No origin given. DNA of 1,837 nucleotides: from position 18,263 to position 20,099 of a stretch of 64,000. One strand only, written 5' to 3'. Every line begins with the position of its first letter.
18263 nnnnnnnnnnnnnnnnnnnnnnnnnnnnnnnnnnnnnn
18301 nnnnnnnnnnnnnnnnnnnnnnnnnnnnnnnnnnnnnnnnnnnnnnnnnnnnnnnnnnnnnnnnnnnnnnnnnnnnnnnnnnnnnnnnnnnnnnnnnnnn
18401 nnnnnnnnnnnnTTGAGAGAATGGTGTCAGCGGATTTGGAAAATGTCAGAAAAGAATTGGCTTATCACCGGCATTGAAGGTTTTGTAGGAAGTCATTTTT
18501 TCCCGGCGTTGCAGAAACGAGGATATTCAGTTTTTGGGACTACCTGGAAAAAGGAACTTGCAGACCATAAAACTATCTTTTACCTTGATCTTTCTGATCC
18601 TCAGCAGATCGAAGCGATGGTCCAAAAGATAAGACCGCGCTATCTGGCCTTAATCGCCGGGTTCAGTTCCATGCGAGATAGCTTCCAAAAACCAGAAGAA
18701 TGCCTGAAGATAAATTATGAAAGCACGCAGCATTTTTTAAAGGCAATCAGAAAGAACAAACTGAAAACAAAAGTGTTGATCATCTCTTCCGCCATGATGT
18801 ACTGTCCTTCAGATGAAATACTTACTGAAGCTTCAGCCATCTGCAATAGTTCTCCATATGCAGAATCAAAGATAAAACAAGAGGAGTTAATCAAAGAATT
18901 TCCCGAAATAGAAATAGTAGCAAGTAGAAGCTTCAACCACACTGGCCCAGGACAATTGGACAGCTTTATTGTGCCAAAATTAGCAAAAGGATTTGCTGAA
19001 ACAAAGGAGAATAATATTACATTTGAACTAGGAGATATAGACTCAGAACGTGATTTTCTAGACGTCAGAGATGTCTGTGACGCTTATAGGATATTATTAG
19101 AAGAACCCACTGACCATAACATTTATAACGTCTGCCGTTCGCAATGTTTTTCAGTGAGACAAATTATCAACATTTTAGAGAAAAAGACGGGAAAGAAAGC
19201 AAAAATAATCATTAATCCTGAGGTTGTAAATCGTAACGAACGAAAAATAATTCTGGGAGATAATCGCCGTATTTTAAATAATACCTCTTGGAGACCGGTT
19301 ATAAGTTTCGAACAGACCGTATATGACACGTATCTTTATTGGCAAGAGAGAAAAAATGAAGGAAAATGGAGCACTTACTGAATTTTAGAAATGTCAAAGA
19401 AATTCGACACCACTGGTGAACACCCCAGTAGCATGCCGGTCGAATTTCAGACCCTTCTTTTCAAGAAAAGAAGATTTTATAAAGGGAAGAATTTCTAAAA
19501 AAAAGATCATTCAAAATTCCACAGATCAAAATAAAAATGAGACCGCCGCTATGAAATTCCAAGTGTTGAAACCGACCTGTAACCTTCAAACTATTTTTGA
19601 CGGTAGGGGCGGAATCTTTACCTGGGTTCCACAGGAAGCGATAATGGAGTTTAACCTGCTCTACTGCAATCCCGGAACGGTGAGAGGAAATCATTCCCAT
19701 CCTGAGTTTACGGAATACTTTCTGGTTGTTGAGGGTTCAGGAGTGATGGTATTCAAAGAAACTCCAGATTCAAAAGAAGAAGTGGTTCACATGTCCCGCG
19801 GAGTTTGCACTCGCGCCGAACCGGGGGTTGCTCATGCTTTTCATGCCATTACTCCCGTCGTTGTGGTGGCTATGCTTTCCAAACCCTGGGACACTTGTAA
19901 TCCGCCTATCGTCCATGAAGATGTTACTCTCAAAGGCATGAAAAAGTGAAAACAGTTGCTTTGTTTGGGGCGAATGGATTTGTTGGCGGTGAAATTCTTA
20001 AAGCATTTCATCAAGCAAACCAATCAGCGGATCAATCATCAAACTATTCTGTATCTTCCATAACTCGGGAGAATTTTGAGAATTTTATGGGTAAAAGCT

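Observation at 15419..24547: GDP-mannose-derived branch with two paralogous C-methyltransferases, a ketoisomerase-like cupin, two reductases and a DegT aminotransferase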

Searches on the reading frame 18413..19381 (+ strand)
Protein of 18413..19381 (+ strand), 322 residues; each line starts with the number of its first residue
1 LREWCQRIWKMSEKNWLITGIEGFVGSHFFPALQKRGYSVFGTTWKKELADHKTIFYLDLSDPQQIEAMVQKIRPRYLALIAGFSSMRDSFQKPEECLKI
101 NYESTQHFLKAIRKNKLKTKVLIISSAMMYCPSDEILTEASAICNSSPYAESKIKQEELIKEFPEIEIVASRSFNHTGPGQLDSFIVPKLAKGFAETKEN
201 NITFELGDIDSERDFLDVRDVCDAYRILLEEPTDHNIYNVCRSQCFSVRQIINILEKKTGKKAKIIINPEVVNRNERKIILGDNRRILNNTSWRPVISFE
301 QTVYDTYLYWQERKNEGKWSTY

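Call 3: search_protein_families(library=pfam, proteins=[window:18413-19381:+])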
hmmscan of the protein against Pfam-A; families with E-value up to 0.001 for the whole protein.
window:18413-19381:+ (322 aa): 4 families
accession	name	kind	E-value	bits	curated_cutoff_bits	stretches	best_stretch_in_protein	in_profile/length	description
PF16363.11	GDP_Man_Dehyd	-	2.2e-45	156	27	1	17-305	1-331/332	GDP-mannose 4,6 dehydratase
PF01370.27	Epimerase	-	6.3e-39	134.3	20.9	1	16-241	1-240/240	NAD dependent epimerase/dehydratase family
PF04321.23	RmlD_sub_bind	-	2.2e-07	30.7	27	1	17-162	4-138/287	RmlD substrate binding domain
PF01073.25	3Beta_HSD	-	8.7e-07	28.7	22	1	17-162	1-159/280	3-beta hydroxysteroid dehydrogenase/isomerase family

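Call 4: search_protein_families(library=ncbifam, proteins=[window:18413-19381:+])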
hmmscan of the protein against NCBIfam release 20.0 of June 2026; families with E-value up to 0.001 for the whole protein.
window:18413-19381:+ (322 aa): 18 families
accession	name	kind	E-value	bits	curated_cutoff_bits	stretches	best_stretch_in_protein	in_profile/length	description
TIGR01179.1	galE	equivalog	3.8e-27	95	262.3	1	17-316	3-330/332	UDP-glucose 4-epimerase GalE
TIGR01181.1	dTDP_gluc_dehyt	equivalog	2.6e-23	82.6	365.1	1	16-313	2-314/321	dTDP-glucose 4,6-dehydratase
TIGR04180.1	EDH_00030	hypoth_equivalog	8.9e-23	80.8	475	1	17-296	2-295/297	NAD-dependent 4,6-dehydratase LegB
TIGR01472.1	gmd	equivalog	2.2e-17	63.3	415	1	51-261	52-270/342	GDP-mannose 4,6-dehydratase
TIGR02197.1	heptose_epim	equivalog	1.3e-14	54.1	274.6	1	17-310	2-312/316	ADP-glyceromanno-heptose 6-epimerase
TIGR02622.1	CDP_4_6_dhtase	equivalog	1.4e-11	44.2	278.45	1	13-314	4-334/352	CDP-glucose 4,6-dehydratase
NF007956.0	PRK10675.1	subfamily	2.7e-11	43.2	394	1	49-178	47-182/338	UDP-glucose 4-epimerase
TIGR01777.1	yfcH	hypoth_equivalog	2.5e-09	37.1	207.35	1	17-140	2-127/292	TIGR01777 family oxidoreductase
NF047922.1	GDPFucSynFcl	equivalog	2.8e-09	36.9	500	1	16-314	5-305/308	GDP-L-fucose synthase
NF009092.0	PRK12428.1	subfamily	5.5e-08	32.8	242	1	9-112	1-102/261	coniferyl-alcohol dehydrogenase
TIGR03466.1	HpnA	hypoth_equivalog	1.2e-07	31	367.65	1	16-164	3-156/327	hopanoid-associated sugar epimerase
NF043036.1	ErythonDh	equivalog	1e-06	28.2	325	1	18-163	5-163/321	D-erythronate dehydrogenase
TIGR01214.1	rmlD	equivalog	6.1e-06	25.5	224.05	1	17-165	3-140/285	dTDP-4-dehydrorhamnose reductase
NF052578.1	StrlDmthSdmBMthl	equivalog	6.6e-06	26.1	600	1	17-273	4-260/328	sterol demethylase protein SdmB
NF007490.0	PRK10084.1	subfamily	1.6e-05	24.1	649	1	136-310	154-334/361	dTDP-glucose 4,6-dehydratase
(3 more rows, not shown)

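Call 13: search_solved_structures(query=window:18413-19381:+, max_evalue=1e-10)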
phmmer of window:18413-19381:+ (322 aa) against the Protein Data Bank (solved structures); distinct sequences matched with E-value up to 1e-10: 20.
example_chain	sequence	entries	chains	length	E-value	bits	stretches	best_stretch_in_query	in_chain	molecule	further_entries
2pk3_A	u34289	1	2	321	7.8e-41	143.5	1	16-307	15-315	GDP-6-deoxy-D-lyxo-4-hexulose reductase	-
6x3b_A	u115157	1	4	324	3.9e-34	121.5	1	16-315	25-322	GDP-6-deoxy-D-mannose reductase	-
4lw8_A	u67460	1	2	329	5.3e-33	117.7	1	16-303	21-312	Putative epimerase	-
7us5_A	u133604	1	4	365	3.2e-19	72.5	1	11-317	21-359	GDP-D-GLYCERO-D-MANNO-HEPTOSE 4,6-DEHYDRATASE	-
7kf3_A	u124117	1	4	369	1e-14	57.7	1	16-260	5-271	GDP-mannose 4,6-dehydratase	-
7k3p_A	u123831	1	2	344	2.8e-14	56.2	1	17-310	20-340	UDP-glucose 4-epimerase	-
2z1m_A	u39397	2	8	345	4.5e-14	55.6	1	11-281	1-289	GDP-D-mannose dehydratase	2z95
4zrm_A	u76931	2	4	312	4.8e-14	55.5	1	13-311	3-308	UDP-glucose 4-epimerase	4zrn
6bi4_A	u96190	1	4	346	5.1e-14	55.4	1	12-319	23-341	dTDP-glucose 4,6-dehydratase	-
1db3_A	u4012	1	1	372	7.5e-13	51.6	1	16-262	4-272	GDP-MANNOSE 4,6-DEHYDRATASE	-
5uzh_A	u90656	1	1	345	7.7e-13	51.5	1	16-252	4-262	NafoA.00085.b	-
6dnt_A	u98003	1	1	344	9.7e-13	51.2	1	10-256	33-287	NAD-dependent epimerase/dehydratase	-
3vps_A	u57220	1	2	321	1.5e-12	50.5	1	16-265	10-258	NAD-dependent epimerase/dehydratase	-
2p5u_A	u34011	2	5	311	3.9e-12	49.2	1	17-304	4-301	UDP-glucose 4-epimerase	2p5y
6gpk_A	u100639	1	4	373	8.4e-12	48.1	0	17-253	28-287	GDP-mannose 4,6 dehydratase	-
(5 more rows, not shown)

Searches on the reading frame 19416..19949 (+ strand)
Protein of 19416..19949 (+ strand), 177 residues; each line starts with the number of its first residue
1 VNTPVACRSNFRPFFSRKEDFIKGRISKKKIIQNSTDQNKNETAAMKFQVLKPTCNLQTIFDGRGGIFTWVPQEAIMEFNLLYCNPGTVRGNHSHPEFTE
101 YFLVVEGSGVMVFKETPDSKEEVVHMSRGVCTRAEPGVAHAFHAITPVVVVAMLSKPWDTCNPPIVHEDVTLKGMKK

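Call 3: search_protein_families(library=pfam, proteins=[window:19416-19949:+])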
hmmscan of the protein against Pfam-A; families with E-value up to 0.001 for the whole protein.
window:19416-19949:+ (177 aa): 3 families
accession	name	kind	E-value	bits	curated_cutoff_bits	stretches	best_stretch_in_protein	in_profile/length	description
PF14667.12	Polysacc_synt_C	-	7.2e-08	33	28.7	1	62-127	3-68/111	Polysaccharide biosynthesis C-terminal domain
PF07883.17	Cupin_2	-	3.8e-07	30.2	27.2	1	85-151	6-67/70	Cupin domain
PF00190.28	Cupin_1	-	8.4e-05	22.6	22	1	81-155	38-114/151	Cupin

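Call 4: search_protein_families(library=ncbifam, proteins=[window:19416-19949:+])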
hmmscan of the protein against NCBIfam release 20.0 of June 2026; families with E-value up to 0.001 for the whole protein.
window:19416-19949:+ (177 aa): 1 family
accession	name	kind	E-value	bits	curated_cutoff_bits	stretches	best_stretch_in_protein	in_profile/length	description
TIGR04366.1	cupin_WbuC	subfamily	0.00018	21.4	42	1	82-151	39-111/132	WbuC family cupin fold metalloprotein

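Call 12: search_solved_structures(query=window:19416-19949:+, max_evalue=1)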
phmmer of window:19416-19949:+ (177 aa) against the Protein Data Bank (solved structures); distinct sequences matched with E-value up to 1: 3.
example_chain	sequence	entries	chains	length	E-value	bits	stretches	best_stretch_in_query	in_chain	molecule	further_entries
2vqa_A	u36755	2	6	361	9.7e-05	25.2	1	82-149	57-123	SLL1358 PROTEIN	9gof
4yrd_A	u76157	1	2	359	0.00099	21.9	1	62-120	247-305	Capsular polysaccharide synthesis enzyme Cap5F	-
2zkl_A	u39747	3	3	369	0.001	21.8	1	62-120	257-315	Capsular polysaccharide synthesis enzyme Cap5F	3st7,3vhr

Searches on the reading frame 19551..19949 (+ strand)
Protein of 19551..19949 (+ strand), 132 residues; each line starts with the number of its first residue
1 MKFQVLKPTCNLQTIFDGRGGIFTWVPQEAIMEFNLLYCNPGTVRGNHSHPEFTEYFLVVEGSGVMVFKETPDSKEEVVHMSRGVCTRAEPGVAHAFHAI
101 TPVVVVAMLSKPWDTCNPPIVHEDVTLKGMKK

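Call 46: search_solved_structures(query=A2, max_evalue=10, show_alignments=2)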
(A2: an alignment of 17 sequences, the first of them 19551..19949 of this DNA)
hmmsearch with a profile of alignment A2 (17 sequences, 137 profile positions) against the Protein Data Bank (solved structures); distinct sequences matched with E-value up to 10: 34.
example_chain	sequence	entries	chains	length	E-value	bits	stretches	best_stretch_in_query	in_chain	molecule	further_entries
4yrd_A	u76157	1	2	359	8.3e-10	41.5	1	19-110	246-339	Capsular polysaccharide synthesis enzyme Cap5F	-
2zkl_A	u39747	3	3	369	8.7e-10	41.4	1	19-110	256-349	Capsular polysaccharide synthesis enzyme Cap5F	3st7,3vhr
2vqa_A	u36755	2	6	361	4e-09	39.3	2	39-104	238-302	SLL1358 PROTEIN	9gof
6ufi_A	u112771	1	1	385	4.3e-06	29.5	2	35-104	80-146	Cupin domain-containing protein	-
4met_A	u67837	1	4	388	8.6e-06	28.5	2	39-103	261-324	Oxalate decarboxylase OxdC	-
5hi0_A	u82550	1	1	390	1e-05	28.2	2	39-103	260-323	Oxalate decarboxylase OxdC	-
6tzp_A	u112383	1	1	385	1.1e-05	28.2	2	39-103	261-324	Oxalate decarboxylase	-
3s0m_A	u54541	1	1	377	1.1e-05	28.1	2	39-103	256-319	Oxalate decarboxylase oxdC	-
2v09_A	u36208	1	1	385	1.2e-05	28.1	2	39-103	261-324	OXALATE DECARBOXYLASE OXDC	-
2uya_A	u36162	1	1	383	1.2e-05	28.1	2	39-103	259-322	OXALATE DECARBOXYLASE OXDC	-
5vg3_A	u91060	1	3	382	1.2e-05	28.1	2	39-103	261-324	Oxalate decarboxylase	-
1j58_A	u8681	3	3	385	1.2e-05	28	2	39-103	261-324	YVRK PROTEIN | OXALATE DECARBOXYLASE OXDC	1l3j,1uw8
2uyb_A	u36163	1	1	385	1.2e-05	28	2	39-103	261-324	OXALATE DECARBOXYLASE OXDC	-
2uy9_A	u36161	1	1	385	1.2e-05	28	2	39-103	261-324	OXALATE DECARBOXYLASE OXDC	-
2uy8_A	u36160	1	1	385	0.00019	24.1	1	39-103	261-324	OXALATE DECARBOXYLASE OXDC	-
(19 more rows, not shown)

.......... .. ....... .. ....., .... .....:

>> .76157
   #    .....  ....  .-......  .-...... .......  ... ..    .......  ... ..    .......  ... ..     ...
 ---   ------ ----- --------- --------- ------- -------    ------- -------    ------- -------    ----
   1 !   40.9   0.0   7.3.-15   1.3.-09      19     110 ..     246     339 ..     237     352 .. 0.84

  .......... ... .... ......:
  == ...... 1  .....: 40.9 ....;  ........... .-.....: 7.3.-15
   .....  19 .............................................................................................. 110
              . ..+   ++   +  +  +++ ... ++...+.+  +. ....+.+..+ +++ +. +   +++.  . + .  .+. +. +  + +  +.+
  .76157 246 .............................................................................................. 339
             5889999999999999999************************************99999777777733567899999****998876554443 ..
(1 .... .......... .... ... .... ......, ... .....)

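Call 76: predict_structure(alignment_id=A5)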
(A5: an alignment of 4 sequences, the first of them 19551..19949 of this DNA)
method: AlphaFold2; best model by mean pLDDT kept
length: 132 residues; sequences in the alignment: 4
mean_pLDDT: 75.6   pTM: 0.70
mean pLDDT of the five models: 75.6, 74.6, 63.9, 40.7, 37.3
residues with pLDDT >= 90: 4; 70-90: 89; 50-70: 29; < 50: 10
segments of 3 or more residues with pLDDT < 50: 123-132
pLDDT, mean of each block of 10 residues (from residue 1): 67 70 71 83 67 86 89 87 88 87 87 68 42 28
secondary structure, 60 per line:
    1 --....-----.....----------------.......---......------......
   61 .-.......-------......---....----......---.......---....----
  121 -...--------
elements in order: E3-6 H12-16 E33-39 E43-48 E55-61 E63-69 E77-82 E86-89 E94-99 E103-109 H113-116 E122-124

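Call 83: fold_search(model_id=the predicted structure, library=pdb)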
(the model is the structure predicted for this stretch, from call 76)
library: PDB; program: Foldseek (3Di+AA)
matches with E <= 10: 1923; with E <= 0.001: 274
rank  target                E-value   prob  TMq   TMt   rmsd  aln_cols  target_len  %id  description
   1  4hmz_C                5.1e-07  1.00  0.66  0.45   4.2       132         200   20  Crystal Structure of ChmJ, a 3'-monoepimerase from Streptomyces bikiniensis in complex with dTDP-quinovose (released 2012-11-21)
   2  4hn0_D                6.4e-07  1.00  0.65  0.45   4.0       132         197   20  Crystal Structure of ChmJ, a 3'-monoepimerase apoenzyme from Streptomyces bikiniensis (released 2012-11-21)
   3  1upi                  7.5e-07  1.00  0.63  0.43   4.4       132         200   20  Mycobacterium tuberculosis rmlC epimerase (Rv3465) (released 2003-10-07)
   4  4hmz_B                8.4e-07  1.00  0.66  0.45   4.3       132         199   20  Crystal Structure of ChmJ, a 3'-monoepimerase from Streptomyces bikiniensis in complex with dTDP-quinovose (released 2012-11-21)
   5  1pm7_A                8.9e-07  1.00  0.63  0.43   4.5       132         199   20  RmlC (dTDP-6-DEOXY-D-XYLO-4-HEXULOSE 3,5-EPIMERASE)STRUCTURE FROM MYCOBACTERIUM TUBERCULOSIS AND INHIBITOR DESIGN. THE (released 2003-12-09)
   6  4hmz_A                1.1e-06  1.00  0.65  0.45   4.2       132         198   20  Crystal Structure of ChmJ, a 3'-monoepimerase from Streptomyces bikiniensis in complex with dTDP-quinovose (released 2012-11-21)
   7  4hn1_C                1.3e-06  1.00  0.66  0.45   4.1       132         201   20  Crystal Structure of H60N/Y130F double mutant of ChmJ, a 3'-monoepimerase from Streptomyces bikiniensis in complex wit (released 2012-11-21)
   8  4zu7_B                1.3e-06  1.00  0.64  0.61   4.2       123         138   21  X-ray structure if the QdtA 3,4-ketoisomerase from Thermoanaerobacterium thermosaccharolyticum, double mutant Y17R/R97 (released 2015-07-15)
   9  4zu7_E                1.3e-06  1.00  0.64  0.62   4.4       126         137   20  X-ray structure if the QdtA 3,4-ketoisomerase from Thermoanaerobacterium thermosaccharolyticum, double mutant Y17R/R97 (released 2015-07-15)
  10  7n67_A                1.5e-06  1.00  0.70  0.70   4.0       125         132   15  Crystal structure of HCAN_0198, a 3,4-ketoisomerase from Helicobacter canadensis (released 2021-06-23)
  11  7pwh                  1.5e-06  1.00  0.66  0.44   4.3       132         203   18  Structure of the dTDP-sugar epimerase StrM (released 2022-04-20)
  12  4hn1_A                2.0e-06  1.00  0.66  0.45   4.2       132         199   20  Crystal Structure of H60N/Y130F double mutant of ChmJ, a 3'-monoepimerase from Streptomyces bikiniensis in complex wit (released 2012-11-21)
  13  4zu7_A                2.1e-06  1.00  0.66  0.64   4.1       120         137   19  X-ray structure if the QdtA 3,4-ketoisomerase from Thermoanaerobacterium thermosaccharolyticum, double mutant Y17R/R97 (released 2015-07-15)
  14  7pwi                  2.3e-06  1.00  0.66  0.45   4.4       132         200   18  Structure of the dTDP-sugar epimerase StrM (released 2022-04-20)
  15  1wlt_A                2.4e-06  1.00  0.61  0.47   5.5       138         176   18  Crystal Structure of dTDP-4-dehydrorhamnose 3,5-epimerase homologue from Sulfolobus tokodaii (released 2005-07-26)
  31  2pae_B                4.9e-06  1.00  0.66  0.65   4.4       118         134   17  Structure of a H49N mutant dTDP-4-keto-6-deoxy-D-glucose-3,4-ketoisomerase from Aneurinibacillus thermoaerophilus in c (released 2007-04-24)
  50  2pak_B                8.9e-06  1.00  0.64  0.63   4.1       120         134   16  Structure of a H51N mutant dTDP-4-keto-6-deoxy-D-glucose-3,4-ketoisomerase from Aneurinibacillus thermoaerophilus comp (released 2007-04-24)
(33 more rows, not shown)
